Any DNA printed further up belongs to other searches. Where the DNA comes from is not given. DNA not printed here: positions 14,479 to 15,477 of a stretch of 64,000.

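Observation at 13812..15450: Restriction–modification gene pair carried on a transposase-less cassette bounded by 30-bp terminal inverted repeats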

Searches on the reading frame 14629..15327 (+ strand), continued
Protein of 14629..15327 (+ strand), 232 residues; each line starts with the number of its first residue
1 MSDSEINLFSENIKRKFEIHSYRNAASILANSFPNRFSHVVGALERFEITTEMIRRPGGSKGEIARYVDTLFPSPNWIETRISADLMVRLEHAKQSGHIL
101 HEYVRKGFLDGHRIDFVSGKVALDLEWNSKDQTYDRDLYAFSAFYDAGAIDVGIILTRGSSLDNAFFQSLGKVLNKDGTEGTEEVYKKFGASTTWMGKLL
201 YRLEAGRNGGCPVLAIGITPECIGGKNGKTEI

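Call 48: search_protein_families(library=ncbifam, proteins=[L004:3389-4366:+, window:14629-15327:+, L004:5680-5850:+, L089:2398-3372:+, L181:1961-2467:+], max_evalue=0.01)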
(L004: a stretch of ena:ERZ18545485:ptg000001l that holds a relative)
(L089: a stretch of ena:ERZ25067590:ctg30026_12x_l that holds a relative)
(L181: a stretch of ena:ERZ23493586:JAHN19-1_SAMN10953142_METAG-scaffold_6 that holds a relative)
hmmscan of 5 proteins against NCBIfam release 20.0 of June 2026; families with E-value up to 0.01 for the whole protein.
L004:3389-4366:+ (325 aa): 4 families
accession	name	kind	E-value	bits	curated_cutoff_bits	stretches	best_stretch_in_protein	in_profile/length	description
NF033547.1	transpos_IS1595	equivalog_domain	9.8e-52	175.9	75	1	85-288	2-215/215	IS1595 family transposase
NF033587.1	transpos_IS6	equivalog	2.2e-05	24.3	125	0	91-153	12-77/202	IS6 family transposase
NF033558.1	transpos_IS1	equivalog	0.00053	20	100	0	44-108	1-63/199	IS1 family transposase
NF050000.1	IS1_IS1595_Zn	domain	0.00063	20.2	28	1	44-75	1-32/34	IS1/IS1595 family N-terminal zinc-binding domain-containing protein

window:14629-15327:+ (232 aa): 0 families

L004:5680-5850:+ (56 aa): 0 families

L089:2398-3372:+ (324 aa): 3 families
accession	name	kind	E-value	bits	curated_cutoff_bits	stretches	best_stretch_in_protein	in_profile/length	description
NF033547.1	transpos_IS1595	equivalog_domain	3.6e-54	183.9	75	1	84-287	2-215/215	IS1595 family transposase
NF033587.1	transpos_IS6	equivalog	3.9e-05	23.4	125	0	90-152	12-77/202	IS6 family transposase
NF033558.1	transpos_IS1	equivalog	0.0036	17.3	100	0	43-168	1-123/199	IS1 family transposase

L181:1961-2467:+ (168 aa): 1 family
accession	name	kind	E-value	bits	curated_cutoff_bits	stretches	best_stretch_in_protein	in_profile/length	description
TIGR01712.1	phage_N6A_met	equivalog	5.7e-07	29.2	97.05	1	4-126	5-130/165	phage N-6-adenine-methyltransferase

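Call 49: search_protein_families(library=pfam, proteins=[L004:5680-5850:+, L089:4674-4835:+, L181:3147-3320:+, L001:5680-5850:+, L181:1961-2467:+], max_evalue=1)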
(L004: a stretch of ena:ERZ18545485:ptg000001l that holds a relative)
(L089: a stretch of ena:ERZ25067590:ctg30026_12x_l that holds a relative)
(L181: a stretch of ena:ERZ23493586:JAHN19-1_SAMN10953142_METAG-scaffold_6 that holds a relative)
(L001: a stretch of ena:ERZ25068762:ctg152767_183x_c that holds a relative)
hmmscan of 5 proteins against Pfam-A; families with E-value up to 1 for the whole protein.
L004:5680-5850:+ (56 aa): 0 families

L089:4674-4835:+ (53 aa): 0 families

L181:3147-3320:+ (57 aa): 0 families

L001:5680-5850:+ (56 aa): 0 families

L181:1961-2467:+ (168 aa): 1 family
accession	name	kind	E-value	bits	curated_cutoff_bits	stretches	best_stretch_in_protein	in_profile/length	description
PF05869.16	Dam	-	2.3e-09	37.6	28.1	1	8-117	7-123/169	DNA N-6-adenine-methyltransferase (Dam)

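Call 58: list_cluster_members(proteins=[P0121, window:14629-15327:+, window:13987-14622:+, P0001])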
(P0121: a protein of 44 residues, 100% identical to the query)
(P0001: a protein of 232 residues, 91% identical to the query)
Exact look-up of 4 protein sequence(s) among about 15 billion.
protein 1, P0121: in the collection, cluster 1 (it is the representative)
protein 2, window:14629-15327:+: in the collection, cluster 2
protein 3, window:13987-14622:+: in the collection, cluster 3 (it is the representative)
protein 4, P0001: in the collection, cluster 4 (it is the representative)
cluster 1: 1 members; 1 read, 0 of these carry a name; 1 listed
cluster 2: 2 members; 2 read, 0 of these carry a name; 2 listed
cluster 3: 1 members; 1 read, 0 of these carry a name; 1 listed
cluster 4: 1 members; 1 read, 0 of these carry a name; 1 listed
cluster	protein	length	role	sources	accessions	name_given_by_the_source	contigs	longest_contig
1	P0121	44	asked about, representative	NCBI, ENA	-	-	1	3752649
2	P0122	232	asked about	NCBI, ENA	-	-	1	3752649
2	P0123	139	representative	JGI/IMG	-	-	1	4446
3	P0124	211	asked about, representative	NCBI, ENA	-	-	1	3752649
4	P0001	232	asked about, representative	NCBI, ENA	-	-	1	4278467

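Call 64: predict_structure(alignment_id=A2)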
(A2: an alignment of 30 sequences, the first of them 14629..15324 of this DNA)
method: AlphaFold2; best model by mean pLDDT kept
length: 232 residues; sequences in the alignment: 30
mean_pLDDT: 83.9   pTM: 0.81
mean pLDDT of the five models: 83.9, 83.2, 83.2, 79.2, 78.9
residues with pLDDT >= 90: 109; 70-90: 76; 50-70: 41; < 50: 6
segments of 3 or more residues with pLDDT < 50: 227-232
pLDDT, mean of each block of 10 residues (from residue 1): 88 96 97 97 95 83 85 88 63 67 59 86 81 80 89 93 86 92 85 76 92 95 65 39
secondary structure, 60 per line:
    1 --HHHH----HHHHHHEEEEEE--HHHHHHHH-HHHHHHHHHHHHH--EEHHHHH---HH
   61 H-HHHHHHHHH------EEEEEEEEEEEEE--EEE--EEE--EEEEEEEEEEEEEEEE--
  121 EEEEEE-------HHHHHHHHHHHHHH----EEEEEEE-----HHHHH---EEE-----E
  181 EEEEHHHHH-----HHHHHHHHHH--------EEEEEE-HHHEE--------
elements in order: H3-6 H11-16 E17-22 H25-32 H34-46 H51-55 H63-71 E78-90 E93-95 E98-100 E103-118 E121-126 H134-147 E152-158 H164-168 E172-174 E180-184 H185-189 H195-204 E213-218

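Call 66: fold_search(model_id=the predicted structure, library=pdb)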
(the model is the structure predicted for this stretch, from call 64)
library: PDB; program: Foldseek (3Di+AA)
matches with E <= 10: 347; with E <= 0.001: 3
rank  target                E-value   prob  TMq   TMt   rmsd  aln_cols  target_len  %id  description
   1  1vrr_A                9.7e-07  1.00  0.52  0.59   7.8       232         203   17  Crystal structure of the restriction endonuclease BstYI complex with DNA (released 2005-06-07)
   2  1sdo                  4.7e-05  1.00  0.55  0.65   7.1       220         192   16  Crystal Structure of Restriction Endonuclease BstYI (released 2004-05-11)
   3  2p0j_B                6.4e-05  1.00  0.53  0.61   7.8       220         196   17  Structure of restriction endonuclease BstYI bound to non-cognate DNA (released 2007-05-01)
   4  6eg7_B                8.6e-02  0.30  0.22  0.19  12.7       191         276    9  BbvCI B2 dimer with I3C clusters (released 2018-11-14)
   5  6mag_A                1.3e-01  0.20  0.19  0.16  12.3       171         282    9  native BbvCI B2 dimer in space group C222 (released 2018-11-14)
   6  4dap                  1.6e-01  0.13  0.19  0.19  15.1       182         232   10  The structure of Escherichia coli SfsA (released 2013-08-14)
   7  2p14                  1.7e-01  0.11  0.15  0.18  17.1       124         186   16  Crystal structure of small subunit (R.BspD6I2) of the heterodimeric restriction endonuclease R.BspD6I (released 2008-03-11)
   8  6m9g_B                2.8e-01  0.10  0.16  0.14  13.7       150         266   11  BbvCI B2 dimer with Ta6Br14 clusters (released 2018-11-14)
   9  5jyb_A                2.8e-01  0.03  0.12  0.09  17.5       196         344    9  Crystal structure of 3 mutant of Ba3275 (S116A, E243A, H313A), the member of S66 family of serine peptidases (released 2016-06-15)
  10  6m9g_A                3.9e-01  0.13  0.19  0.16  12.3       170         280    9  BbvCI B2 dimer with Ta6Br14 clusters (released 2018-11-14)
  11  6maf_A                4.1e-01  0.12  0.23  0.21  13.6       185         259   10  native BbvCI A2B2 tetramer at low resolution (released 2018-11-14)
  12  4rr6                  4.1e-01  0.11  0.18  0.27  17.6       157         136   11  N-terminal editing domain of threonyl-tRNA synthetase from Aeropyrum pernix with L-Ser3AA (snapshot 1) (released 2015-07-15)
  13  6hxq_A                4.4e-01  0.09  0.16  0.11  10.8       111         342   14  Structure of citryl-CoA synthetase from Hydrogenobacter thermophilus (released 2019-04-10)
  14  4dmu_H                4.7e-01  0.07  0.13  0.15  15.3        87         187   13  Crystal structure of the von Willebrand factor A3 domain in complex with a collagen III derived triple-helical peptide (released 2012-03-28)
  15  4dmu_B                5.0e-01  0.07  0.13  0.15  15.4        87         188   13  Crystal structure of the von Willebrand factor A3 domain in complex with a collagen III derived triple-helical peptide (released 2012-03-28)
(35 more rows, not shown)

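Call 71: find_homologous_proteins(query=L089:2398-3369:+, max_evalue=1e-20)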
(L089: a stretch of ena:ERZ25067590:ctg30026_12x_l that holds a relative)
Query L089:2398-3369:+ (324 aa): 7999 proteins with E <= 1e-20 among 8000 candidates; the best 120 are listed.
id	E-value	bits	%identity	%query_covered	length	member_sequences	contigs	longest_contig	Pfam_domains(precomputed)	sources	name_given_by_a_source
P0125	2.3e-222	755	100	100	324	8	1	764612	PF12760.13,PF12762.14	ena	-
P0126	3.0e-194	663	87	100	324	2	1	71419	PF12760.13,PF12762.14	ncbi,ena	-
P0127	1.1e-171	588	80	99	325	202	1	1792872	PF12760.13,PF12762.14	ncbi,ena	-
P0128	3.2e-170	584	78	100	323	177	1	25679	PF12760.13,PF12762.14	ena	-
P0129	1.3e-169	582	79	99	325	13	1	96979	PF12760.13,PF12762.14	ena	-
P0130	3.3e-169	580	78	100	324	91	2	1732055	PF12760.13,PF12762.14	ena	-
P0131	4.8e-168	576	76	99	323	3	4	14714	PF12760.13,PF12762.14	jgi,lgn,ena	-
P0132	1.2e-164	565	75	99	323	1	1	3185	PF12760.13,PF12762.14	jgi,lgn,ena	-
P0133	2.6e-163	561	76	99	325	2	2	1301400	PF12760.13,PF12762.14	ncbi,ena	-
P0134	1.4e-159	549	85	84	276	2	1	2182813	PF12760.13,PF12762.14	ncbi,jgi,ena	-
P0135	8.9e-158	543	74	99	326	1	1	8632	PF12760.13,PF12762.14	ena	-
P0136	7.3e-156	536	72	99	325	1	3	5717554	PF12760.13,PF12762.14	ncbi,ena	-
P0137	2.4e-155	535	74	99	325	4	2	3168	PF12760.13,PF12762.14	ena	-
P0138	5.0e-155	534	73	99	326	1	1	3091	PF12760.13,PF12762.14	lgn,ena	-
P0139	3.2e-153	528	72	99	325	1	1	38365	PF12760.13,PF12762.14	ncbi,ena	-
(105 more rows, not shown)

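Call 75: find_related_loci(query=window:14629-15327:+, collection=viral_contigs, flank=4000)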
Query window:14629-15327:+ (232 aa) in viral_contigs; peptide patterns used: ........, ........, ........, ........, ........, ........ (x = any residue, [..] = any of these).
39 stretches matched a pattern; 30 encode a relative of the query (tblastn E <= 1e-3); 30 distinct loci.
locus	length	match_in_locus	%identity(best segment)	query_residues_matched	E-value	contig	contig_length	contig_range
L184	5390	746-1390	76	7-223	6e-111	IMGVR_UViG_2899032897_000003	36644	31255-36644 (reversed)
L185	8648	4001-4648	70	9-223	2e-104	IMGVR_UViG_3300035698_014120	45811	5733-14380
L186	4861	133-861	48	1-231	1e-69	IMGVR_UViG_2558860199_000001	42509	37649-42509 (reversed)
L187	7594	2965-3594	51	10-223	1e-68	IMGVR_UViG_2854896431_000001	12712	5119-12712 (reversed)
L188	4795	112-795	49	9-223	2e-67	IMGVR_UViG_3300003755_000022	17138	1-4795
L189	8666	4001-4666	47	3-223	4e-65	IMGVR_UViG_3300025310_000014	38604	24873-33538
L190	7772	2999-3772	41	1-223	9e-63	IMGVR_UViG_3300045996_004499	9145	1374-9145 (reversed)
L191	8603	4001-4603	47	9-223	9e-63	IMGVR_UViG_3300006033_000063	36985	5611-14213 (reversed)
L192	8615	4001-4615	45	9-227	1e-61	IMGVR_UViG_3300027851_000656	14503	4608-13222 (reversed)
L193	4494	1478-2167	46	9-223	4e-61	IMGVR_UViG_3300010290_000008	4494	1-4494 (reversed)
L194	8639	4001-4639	44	6-228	2e-60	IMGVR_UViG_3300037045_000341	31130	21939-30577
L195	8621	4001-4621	46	1-224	3e-59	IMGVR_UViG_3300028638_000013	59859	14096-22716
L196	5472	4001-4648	44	8-223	8e-57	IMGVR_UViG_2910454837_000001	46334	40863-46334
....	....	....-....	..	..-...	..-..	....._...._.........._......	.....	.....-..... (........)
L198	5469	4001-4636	44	16-224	7e-57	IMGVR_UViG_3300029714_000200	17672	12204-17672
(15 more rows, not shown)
